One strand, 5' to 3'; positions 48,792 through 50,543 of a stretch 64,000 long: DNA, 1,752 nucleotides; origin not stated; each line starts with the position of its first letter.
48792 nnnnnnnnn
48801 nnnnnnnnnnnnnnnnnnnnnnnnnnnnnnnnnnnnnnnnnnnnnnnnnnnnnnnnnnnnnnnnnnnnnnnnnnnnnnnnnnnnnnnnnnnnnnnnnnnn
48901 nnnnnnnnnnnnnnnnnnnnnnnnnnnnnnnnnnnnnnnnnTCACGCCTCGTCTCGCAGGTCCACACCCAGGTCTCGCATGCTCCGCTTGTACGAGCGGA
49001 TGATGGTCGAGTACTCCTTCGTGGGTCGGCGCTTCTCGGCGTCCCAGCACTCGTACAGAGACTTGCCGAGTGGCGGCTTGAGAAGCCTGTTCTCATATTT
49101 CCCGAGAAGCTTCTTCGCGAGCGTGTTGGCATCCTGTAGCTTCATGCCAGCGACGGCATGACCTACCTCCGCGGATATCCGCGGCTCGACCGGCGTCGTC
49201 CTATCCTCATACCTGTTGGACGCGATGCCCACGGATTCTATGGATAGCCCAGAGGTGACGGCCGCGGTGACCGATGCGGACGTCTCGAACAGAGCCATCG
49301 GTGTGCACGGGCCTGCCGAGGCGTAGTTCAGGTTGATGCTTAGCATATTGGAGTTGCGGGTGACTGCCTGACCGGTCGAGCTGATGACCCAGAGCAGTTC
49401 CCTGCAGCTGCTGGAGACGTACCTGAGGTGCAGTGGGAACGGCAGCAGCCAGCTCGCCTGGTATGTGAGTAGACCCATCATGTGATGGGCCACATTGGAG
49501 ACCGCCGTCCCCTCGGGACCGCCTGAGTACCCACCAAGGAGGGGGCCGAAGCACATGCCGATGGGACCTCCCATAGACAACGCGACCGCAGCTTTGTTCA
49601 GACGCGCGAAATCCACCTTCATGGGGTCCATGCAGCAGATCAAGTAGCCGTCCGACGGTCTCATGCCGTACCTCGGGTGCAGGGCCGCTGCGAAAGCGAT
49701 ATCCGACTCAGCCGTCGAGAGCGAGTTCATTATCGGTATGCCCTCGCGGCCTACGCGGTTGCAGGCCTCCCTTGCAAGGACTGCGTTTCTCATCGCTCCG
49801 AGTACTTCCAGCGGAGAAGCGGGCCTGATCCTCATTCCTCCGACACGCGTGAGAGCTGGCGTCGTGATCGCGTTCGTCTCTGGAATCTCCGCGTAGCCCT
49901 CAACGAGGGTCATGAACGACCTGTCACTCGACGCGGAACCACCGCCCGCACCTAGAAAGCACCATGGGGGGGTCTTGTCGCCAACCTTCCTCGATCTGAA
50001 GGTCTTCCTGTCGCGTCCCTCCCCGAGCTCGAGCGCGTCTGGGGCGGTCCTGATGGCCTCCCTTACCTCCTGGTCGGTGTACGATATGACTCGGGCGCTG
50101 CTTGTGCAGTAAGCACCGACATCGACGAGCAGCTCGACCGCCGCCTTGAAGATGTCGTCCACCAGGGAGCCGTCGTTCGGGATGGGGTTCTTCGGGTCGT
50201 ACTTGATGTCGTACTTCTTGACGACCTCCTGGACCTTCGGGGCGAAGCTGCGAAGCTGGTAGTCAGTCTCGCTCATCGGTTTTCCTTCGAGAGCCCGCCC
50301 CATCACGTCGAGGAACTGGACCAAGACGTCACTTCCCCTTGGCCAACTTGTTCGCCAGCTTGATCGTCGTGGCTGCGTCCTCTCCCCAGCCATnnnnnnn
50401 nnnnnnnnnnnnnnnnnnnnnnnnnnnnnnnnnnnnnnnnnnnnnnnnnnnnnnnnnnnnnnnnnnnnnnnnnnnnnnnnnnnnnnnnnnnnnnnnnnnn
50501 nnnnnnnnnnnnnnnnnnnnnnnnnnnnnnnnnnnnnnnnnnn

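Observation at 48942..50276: MtmB homologue without pyrrolysine and with a short deletion at the Pyl loop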

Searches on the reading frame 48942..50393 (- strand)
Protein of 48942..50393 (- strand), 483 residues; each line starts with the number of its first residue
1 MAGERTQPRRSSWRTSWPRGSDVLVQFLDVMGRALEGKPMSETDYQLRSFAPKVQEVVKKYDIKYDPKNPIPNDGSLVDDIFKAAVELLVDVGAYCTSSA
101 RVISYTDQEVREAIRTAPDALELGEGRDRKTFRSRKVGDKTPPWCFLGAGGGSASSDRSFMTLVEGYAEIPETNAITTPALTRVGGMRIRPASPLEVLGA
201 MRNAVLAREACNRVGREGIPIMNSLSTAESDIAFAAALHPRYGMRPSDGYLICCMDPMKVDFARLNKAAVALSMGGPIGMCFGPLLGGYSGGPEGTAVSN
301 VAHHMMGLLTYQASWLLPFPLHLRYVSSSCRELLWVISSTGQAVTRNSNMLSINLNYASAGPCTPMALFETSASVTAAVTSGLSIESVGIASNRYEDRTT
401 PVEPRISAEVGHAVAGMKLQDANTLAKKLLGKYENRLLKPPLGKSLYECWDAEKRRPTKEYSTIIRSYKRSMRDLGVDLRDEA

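Call 3: search_protein_families(library=pfam, proteins=[window:48942-50393:-])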
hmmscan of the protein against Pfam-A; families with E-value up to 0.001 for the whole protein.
window:48942-50393:- (483 aa): 1 family
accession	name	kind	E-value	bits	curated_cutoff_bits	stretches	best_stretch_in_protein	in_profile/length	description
PF05369.18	MtmB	-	1.7e-93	314.4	25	1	27-476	3-449/450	Monomethylamine methyltransferase MtmB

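Call 4: search_solved_structures(query=window:48942-50393:-, show_alignments=2, max_evalue=0.01)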
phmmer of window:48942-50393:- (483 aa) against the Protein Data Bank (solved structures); distinct sequences matched with E-value up to 0.01: 2.
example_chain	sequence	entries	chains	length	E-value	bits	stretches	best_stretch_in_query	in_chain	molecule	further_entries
1l2q_A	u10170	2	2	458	1.7e-69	237.9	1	29-477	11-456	monomethylamine methyltransferase | Monomethylamine methyltransferase mtmB1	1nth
1tv2_A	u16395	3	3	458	1.8e-69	237.8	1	29-477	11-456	Monomethylamine methyltransferase mtmB1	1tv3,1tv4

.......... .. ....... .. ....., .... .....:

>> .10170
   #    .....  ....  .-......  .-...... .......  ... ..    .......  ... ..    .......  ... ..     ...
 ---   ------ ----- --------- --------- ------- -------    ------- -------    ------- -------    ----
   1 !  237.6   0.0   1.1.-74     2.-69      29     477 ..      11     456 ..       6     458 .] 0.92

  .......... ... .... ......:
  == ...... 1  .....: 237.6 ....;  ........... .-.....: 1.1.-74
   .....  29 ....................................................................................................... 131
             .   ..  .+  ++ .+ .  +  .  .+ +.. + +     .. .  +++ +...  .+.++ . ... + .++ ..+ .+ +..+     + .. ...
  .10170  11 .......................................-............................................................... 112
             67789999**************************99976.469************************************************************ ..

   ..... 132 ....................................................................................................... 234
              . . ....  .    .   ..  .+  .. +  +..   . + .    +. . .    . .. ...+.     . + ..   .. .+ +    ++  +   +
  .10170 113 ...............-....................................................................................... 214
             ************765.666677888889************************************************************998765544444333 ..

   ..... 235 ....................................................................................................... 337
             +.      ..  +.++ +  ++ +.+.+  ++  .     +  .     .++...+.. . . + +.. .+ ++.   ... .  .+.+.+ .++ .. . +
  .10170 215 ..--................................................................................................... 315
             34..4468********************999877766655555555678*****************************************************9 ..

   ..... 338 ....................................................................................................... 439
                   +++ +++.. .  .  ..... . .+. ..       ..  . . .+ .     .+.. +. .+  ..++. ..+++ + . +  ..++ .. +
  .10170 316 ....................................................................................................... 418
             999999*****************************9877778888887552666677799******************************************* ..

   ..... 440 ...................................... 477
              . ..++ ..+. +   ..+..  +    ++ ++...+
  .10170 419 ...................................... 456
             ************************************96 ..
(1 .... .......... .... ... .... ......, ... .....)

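Call 7: search_protein_families(library=ncbifam, proteins=[window:48942-50303:-])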
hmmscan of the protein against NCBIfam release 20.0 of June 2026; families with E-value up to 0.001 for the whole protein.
window:48942-50303:- (453 aa): 0 families

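Call 8: find_homologous_proteins(query=window:48942-50276:-, max_evalue=0.00001)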
Query window:48942-50276:- (444 aa): 429 proteins with E <= 0.00001 among 8000 candidates; the best 120 are listed.
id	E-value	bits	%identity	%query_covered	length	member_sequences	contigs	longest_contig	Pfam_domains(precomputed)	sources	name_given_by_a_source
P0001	3.6e-283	957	93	100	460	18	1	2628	PF05369.19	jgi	-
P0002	5.6e-270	913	89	100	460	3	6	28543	PF05369.19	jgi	jgi:methylamine--corrinoid protein Co-methyltransferase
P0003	1.3e-268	909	88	100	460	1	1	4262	PF05369.19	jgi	jgi:methylamine--corrinoid protein Co-methyltransferase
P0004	9.4e-263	890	86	100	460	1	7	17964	PF05369.19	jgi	jgi:methylamine--corrinoid protein Co-methyltransferase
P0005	3.8e-261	884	86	100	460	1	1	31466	PF05369.19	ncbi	-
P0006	1.4e-258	876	85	100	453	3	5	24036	PF05369.19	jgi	jgi:methylamine--corrinoid protein Co-methyltransferase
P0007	1.9e-257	872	84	100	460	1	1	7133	PF05369.19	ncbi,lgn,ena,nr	ncbi:TPA: monomethylamine:corrinoid methyltransferase [Thermoplasmata archaeon]|nr:monomethylamine:c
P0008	3.5e-255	865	84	100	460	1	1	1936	PF05369.19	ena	-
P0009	4.0e-255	864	83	100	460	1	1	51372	PF05369.19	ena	-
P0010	1.0e-251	853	82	100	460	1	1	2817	PF05369.19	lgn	-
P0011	2.6e-251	852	82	100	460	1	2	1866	PF05369.19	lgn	-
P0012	1.5e-248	843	81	100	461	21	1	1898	PF05369.19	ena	-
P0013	3.7e-246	835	80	100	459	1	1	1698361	PF05369.19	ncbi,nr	ncbi:MAG: monomethylamine:corrinoid methyltransferase [Methanobacteriota archaeon]|nr:MAG: monomethy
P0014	5.7e-246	834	80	100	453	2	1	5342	PF05369.19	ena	-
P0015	1.4e-245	833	79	100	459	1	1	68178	PF05369.19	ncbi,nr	ncbi:MAG: monomethylamine:corrinoid methyltransferase [Thermoplasmata archaeon]|nr:monomethylamine:c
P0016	1.4e-245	833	79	100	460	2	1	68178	PF05369.19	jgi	-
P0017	1.7e-245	833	81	100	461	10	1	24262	PF05369.19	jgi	jgi:methylamine--corrinoid protein Co-methyltransferase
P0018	3.8e-244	828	80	100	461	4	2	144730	PF05369.19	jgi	-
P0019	3.9e-244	828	79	100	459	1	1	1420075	PF05369.19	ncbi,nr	ncbi:MAG: monomethylamine:corrinoid methyltransferase [Methanobacteriota archaeon]|nr:MAG: monomethy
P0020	6.1e-244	828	79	100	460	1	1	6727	PF05369.19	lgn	-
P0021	1.5e-243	826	78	100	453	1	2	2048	PF05369.19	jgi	jgi:methylamine--corrinoid protein Co-methyltransferase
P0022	1.5e-243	826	78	100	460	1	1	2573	PF05369.19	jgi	jgi:methylamine--corrinoid protein Co-methyltransferase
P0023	1.5e-243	826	78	100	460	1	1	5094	PF05369.19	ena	-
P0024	1.8e-243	826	78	100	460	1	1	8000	PF05369.19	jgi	-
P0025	1.8e-243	826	78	100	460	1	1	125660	PF05369.19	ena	-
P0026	6.5e-243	824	78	100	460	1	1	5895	PF05369.19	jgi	jgi:methylamine--corrinoid protein Co-methyltransferase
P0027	6.9e-243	824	79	100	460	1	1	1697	PF05369.19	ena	-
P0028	9.8e-243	824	78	100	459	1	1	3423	PF05369.19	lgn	-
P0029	9.8e-243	824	78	100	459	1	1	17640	PF05369.19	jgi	jgi:methylamine--corrinoid protein Co-methyltransferase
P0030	1.2e-242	823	78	100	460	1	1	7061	PF05369.19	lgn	-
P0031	1.5e-242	823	77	100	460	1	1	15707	PF05369.19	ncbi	-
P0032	1.5e-242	823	79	100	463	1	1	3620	PF05369.19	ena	-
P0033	2.5e-242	822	78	100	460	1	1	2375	PF05369.19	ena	-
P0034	3.1e-242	822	78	100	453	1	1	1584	PF05369.19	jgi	jgi:methylamine--corrinoid protein Co-methyltransferase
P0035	3.3e-242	822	78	100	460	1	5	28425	PF05369.19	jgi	-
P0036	3.3e-242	822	78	100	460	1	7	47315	PF05369.19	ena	-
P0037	3.4e-242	822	78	100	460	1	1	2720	PF05369.19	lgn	-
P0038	3.5e-242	822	78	100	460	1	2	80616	PF05369.19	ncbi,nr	ncbi:MAG: monomethylamine:corrinoid methyltransferase [Thermoplasmatota archaeon]|nr:monomethylamine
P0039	4.4e-242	821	78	100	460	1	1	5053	PF05369.19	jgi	jgi:methylamine--corrinoid protein Co-methyltransferase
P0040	4.4e-242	821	78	100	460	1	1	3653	PF05369.19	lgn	-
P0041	6.2e-242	821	78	100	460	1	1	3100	PF05369.19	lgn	-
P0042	7.8e-242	821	77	100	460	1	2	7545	PF05369.19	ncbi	-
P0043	8.8e-242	820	78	100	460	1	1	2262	PF05369.19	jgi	-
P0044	9.3e-242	820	78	100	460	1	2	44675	PF05369.19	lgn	-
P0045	1.5e-241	820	78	100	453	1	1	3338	PF05369.19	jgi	jgi:methylamine--corrinoid protein Co-methyltransferase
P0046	2.0e-241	819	77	100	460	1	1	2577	PF05369.19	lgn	-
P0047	3.2e-240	815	78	100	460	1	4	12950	PF05369.19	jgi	jgi:methylamine--corrinoid protein Co-methyltransferase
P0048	4.3e-240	815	77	100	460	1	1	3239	PF05369.19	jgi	jgi:methylamine--corrinoid protein Co-methyltransferase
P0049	4.4e-240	815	77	100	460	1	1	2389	PF05369.19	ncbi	-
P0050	8.1e-240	814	77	100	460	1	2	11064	PF05369.19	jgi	jgi:methylamine--corrinoid protein Co-methyltransferase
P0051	1.2e-239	813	78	100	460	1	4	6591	PF05369.19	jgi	jgi:methylamine--corrinoid protein Co-methyltransferase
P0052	1.2e-239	813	77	100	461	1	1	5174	PF05369.19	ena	-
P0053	2.2e-239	813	79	100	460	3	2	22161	PF05369.19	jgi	-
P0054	2.3e-239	812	77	100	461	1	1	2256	PF05369.19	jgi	-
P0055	2.4e-239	812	78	100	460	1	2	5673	PF05369.19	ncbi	-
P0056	3.5e-239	812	77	100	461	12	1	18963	PF05369.19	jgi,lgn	jgi:methylamine--corrinoid protein Co-methyltransferase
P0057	4.1e-239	812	77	100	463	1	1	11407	PF05369.19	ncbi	-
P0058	9.8e-239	810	79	100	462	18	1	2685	PF05369.19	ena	-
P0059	2.0e-238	809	77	100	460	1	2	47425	PF05369.19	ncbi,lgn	-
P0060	3.4e-238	809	77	100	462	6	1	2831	PF05369.19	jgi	-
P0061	5.5e-238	808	77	100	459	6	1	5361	PF05369.19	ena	-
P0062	1.6e-237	806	77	100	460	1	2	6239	PF05369.19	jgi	jgi:methylamine--corrinoid protein Co-methyltransferase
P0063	1.7e-237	806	77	100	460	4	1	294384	PF05369.19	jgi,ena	-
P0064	1.8e-237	806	77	100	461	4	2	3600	PF05369.19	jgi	jgi:hypothetical protein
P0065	2.9e-237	806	77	100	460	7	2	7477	PF05369.19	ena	-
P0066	5.4e-237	805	77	100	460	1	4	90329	PF05369.19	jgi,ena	jgi:methylamine--corrinoid protein Co-methyltransferase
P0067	7.1e-237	804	77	100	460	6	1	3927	PF05369.19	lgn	-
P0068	7.4e-237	804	77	100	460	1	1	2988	PF05369.19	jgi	jgi:methylamine--corrinoid protein Co-methyltransferase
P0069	1.0e-236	804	77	100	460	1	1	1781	PF05369.19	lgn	-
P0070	1.7e-236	803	77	100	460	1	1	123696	PF05369.19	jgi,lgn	jgi:methylamine--corrinoid protein Co-methyltransferase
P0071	1.8e-236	803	77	100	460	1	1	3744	PF05369.19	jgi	jgi:methylamine--corrinoid protein Co-methyltransferase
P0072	1.9e-236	803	77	100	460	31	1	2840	PF05369.19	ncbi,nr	ncbi:MAG: monomethylamine:corrinoid methyltransferase [Thermoplasmata archaeon]|nr:monomethylamine:c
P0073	1.9e-236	803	77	100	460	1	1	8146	PF05369.19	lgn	-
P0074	2.2e-236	803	77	100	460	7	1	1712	PF05369.19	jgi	jgi:methylamine--corrinoid protein Co-methyltransferase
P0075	2.5e-236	802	77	100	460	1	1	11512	PF05369.19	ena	-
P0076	2.6e-236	802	77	100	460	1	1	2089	PF05369.19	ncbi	-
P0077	2.7e-236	802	77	100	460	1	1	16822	PF05369.19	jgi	-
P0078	4.9e-236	801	77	100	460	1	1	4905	PF05369.19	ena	-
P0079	5.0e-236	801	77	100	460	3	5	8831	PF05369.19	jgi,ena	-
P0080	6.2e-236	801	77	100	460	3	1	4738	PF05369.19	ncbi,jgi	jgi:methylamine--corrinoid protein Co-methyltransferase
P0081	6.8e-236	801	76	100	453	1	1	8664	PF05369.19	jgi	jgi:methylamine--corrinoid protein Co-methyltransferase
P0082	7.3e-236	801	76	100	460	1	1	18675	PF05369.19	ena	-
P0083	7.4e-236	801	77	100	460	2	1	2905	PF05369.19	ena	-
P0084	7.4e-236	801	76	100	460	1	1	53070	PF05369.19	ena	-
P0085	8.1e-236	801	77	100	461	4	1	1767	PF05369.19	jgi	jgi:methylamine--corrinoid protein Co-methyltransferase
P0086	9.5e-236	801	77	100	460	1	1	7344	PF05369.19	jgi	-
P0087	1.0e-235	800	76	100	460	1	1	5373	PF05369.19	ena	-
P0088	1.1e-235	800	76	100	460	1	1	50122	PF05369.19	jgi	jgi:methylamine--corrinoid protein Co-methyltransferase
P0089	1.1e-235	800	76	100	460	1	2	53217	PF05369.19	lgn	-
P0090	1.4e-235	800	76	100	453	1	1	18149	PF05369.19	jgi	jgi:methylamine--corrinoid protein Co-methyltransferase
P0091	1.4e-235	800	76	100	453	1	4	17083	PF05369.19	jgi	jgi:methylamine--corrinoid protein Co-methyltransferase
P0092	1.4e-235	800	76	100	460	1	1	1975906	PF05369.19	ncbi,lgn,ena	-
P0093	1.4e-235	800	76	100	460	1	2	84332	PF05369.19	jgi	-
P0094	1.5e-235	800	76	100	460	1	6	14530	PF05369.19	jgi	jgi:methylamine--corrinoid protein Co-methyltransferase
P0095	1.5e-235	800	76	100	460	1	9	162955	PF05369.19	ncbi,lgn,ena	ncbi:MAG: monomethylamine:corrinoid methyltransferase [Thermoplasmata archaeon]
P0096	1.5e-235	800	76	100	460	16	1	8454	PF05369.19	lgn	-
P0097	1.9e-235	800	76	100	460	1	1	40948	PF05369.19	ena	-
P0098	2.0e-235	799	76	100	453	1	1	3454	PF05369.19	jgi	jgi:methylamine--corrinoid protein Co-methyltransferase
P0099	2.1e-235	799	76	100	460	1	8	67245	PF05369.19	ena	-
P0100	2.5e-235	799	77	100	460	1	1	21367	PF05369.19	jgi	-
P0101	2.6e-235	799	77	100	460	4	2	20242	PF05369.19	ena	-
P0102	2.7e-235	799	76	100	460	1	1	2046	PF05369.19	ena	-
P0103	3.4e-235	799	76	100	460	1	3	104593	PF05369.19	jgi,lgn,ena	jgi:methylamine--corrinoid protein Co-methyltransferase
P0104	3.4e-235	799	76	100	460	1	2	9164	PF05369.19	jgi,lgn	jgi:methylamine--corrinoid protein Co-methyltransferase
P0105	5.7e-235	798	76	99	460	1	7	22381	PF05369.19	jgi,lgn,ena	jgi:methylamine--corrinoid protein Co-methyltransferase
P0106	7.1e-235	798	76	100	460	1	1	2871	PF05369.19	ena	-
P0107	8.0e-235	797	76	99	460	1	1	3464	PF05369.19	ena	-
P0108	8.1e-235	797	76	100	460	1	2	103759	PF05369.19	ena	-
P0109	9.6e-235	797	76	100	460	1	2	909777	PF05369.19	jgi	jgi:methylamine--corrinoid protein Co-methyltransferase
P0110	1.3e-234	797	76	100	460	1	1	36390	PF05369.19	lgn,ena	-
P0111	1.4e-234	797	76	100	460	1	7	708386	PF05369.19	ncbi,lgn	-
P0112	1.4e-234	797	76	100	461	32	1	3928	PF05369.19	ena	-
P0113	1.9e-234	796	77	100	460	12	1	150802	PF05369.19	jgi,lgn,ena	-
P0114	2.0e-234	796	76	100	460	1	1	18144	PF05369.19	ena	-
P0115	2.1e-234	796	76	100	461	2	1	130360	PF05369.19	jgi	jgi:hypothetical protein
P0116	2.9e-234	796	76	100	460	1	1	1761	PF05369.19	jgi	jgi:methylamine--corrinoid protein Co-methyltransferase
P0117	4.7e-234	795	76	100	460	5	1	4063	PF05369.19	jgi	-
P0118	5.3e-234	795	76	100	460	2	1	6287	PF05369.19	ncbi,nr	ncbi:MAG: monomethylamine:corrinoid methyltransferase [Candidatus Thermoplasmatota archaeon]|nr:mono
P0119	8.3e-234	794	77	100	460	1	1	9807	PF05369.19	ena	-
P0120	1.3e-233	793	76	100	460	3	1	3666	PF05369.19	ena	-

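Call 18: find_encoding_contigs(protein=window:48942-50324:-, flank=10000, max_places=4)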
Protein window:48942-50324:- (460 aa): 4 contigs read that carry it; 4 places shown.
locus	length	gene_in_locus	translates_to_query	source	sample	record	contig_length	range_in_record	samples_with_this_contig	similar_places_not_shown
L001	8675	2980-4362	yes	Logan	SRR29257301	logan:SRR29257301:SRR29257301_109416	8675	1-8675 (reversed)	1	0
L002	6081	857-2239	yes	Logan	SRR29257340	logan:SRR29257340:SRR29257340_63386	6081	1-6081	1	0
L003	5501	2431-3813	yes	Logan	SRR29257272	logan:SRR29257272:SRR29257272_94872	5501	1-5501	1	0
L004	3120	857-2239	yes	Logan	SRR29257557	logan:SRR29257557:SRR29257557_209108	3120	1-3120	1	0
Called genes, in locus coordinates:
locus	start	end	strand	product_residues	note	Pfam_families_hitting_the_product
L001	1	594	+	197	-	?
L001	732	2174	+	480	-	PF06253:MTTB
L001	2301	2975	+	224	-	PF02607:B12-binding_2, PF02310:B12-binding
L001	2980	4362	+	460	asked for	PF05369:MtmB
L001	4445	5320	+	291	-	PF04055:Radical_SAM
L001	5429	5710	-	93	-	PF13145:Rotamase_2, PF13616:Rotamase_3, PF00639:Rotamase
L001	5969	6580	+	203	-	PF12802:MarR_2 (faint), PF13404:HTH_AsnC-type, PF13412:HTH_24, PF01037:AsnC_trans_reg (weak), PF24273:TRASH_HVO_1752_C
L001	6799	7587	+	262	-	PF01946:Thi4, PF00890:FAD_binding_2, PF01266:DAO, PF01494:FAD_binding_3, PF03486:HI0933_like, PF07992:Pyr_redox_2 (weak), PF12831:FAD_oxidored, PF13450:NAD_binding_8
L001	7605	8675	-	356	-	?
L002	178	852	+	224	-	PF02607:B12-binding_2, PF02310:B12-binding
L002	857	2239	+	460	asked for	PF05369:MtmB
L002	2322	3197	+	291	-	PF04055:Radical_SAM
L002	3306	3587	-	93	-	PF13145:Rotamase_2, PF13616:Rotamase_3, PF00639:Rotamase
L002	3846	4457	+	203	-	PF12802:MarR_2 (faint), PF13404:HTH_AsnC-type, PF13412:HTH_24, PF01037:AsnC_trans_reg (weak), PF24273:TRASH_HVO_1752_C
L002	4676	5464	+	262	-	PF01946:Thi4, PF00890:FAD_binding_2, PF01266:DAO, PF01494:FAD_binding_3, PF03486:HI0933_like, PF07992:Pyr_redox_2 (weak), PF12831:FAD_oxidored, PF13450:NAD_binding_8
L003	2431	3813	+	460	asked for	PF05369:MtmB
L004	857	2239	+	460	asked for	PF05369:MtmB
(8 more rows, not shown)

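Call 19: find_encoding_contigs(protein=P0013, flank=10000, max_places=2)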
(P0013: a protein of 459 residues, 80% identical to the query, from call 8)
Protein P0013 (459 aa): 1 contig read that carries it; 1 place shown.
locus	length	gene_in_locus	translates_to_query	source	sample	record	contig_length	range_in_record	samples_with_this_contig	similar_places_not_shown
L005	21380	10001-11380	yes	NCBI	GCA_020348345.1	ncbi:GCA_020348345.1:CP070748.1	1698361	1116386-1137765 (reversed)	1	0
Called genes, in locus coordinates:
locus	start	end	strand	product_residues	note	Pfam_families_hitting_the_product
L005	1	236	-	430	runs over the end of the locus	PF00275:EPSP_synthase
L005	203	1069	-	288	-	PF00288:GHMP_kinases_N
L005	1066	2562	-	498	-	PF01487:DHquinase_I, PF08501:Shikimate_dh_N, PF01488:Shikimate_DH, PF18317:SDH_C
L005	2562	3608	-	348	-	PF01959:DHQS, PF26558:DHQS_2nd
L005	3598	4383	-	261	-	PF01791:DeoC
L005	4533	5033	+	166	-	-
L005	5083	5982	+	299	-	PF00892:EamA, PF03151:TPT (weak), PF00892:EamA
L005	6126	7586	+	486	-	PF06253:MTTB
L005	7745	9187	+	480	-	PF06253:MTTB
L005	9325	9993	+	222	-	PF02607:B12-binding_2, PF02310:B12-binding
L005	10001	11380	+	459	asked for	PF05369:MtmB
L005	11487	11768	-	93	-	PF13145:Rotamase_2, PF13616:Rotamase_3, PF00639:Rotamase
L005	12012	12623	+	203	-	PF01047:MarR (faint), PF13404:HTH_AsnC-type, PF13412:HTH_24, PF08394:Arc_trans_TRASH (weak), PF24273:TRASH_HVO_1752_C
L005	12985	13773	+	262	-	PF01946:Thi4, PF00890:FAD_binding_2, PF01266:DAO, PF01494:FAD_binding_3, PF03486:HI0933_like, PF07992:Pyr_redox_2 (weak), PF12831:FAD_oxidored, PF13450:NAD_binding_8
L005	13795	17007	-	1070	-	PF25596:CPSase_L_D1, PF02786:CPSase_L_D2, PF02787:CPSase_L_D3, PF25596:CPSase_L_D1, PF02786:CPSase_L_D2, PF02222:ATP-grasp, PF07478:Dala_Dala_lig_C, PF02142:MGS, +3 more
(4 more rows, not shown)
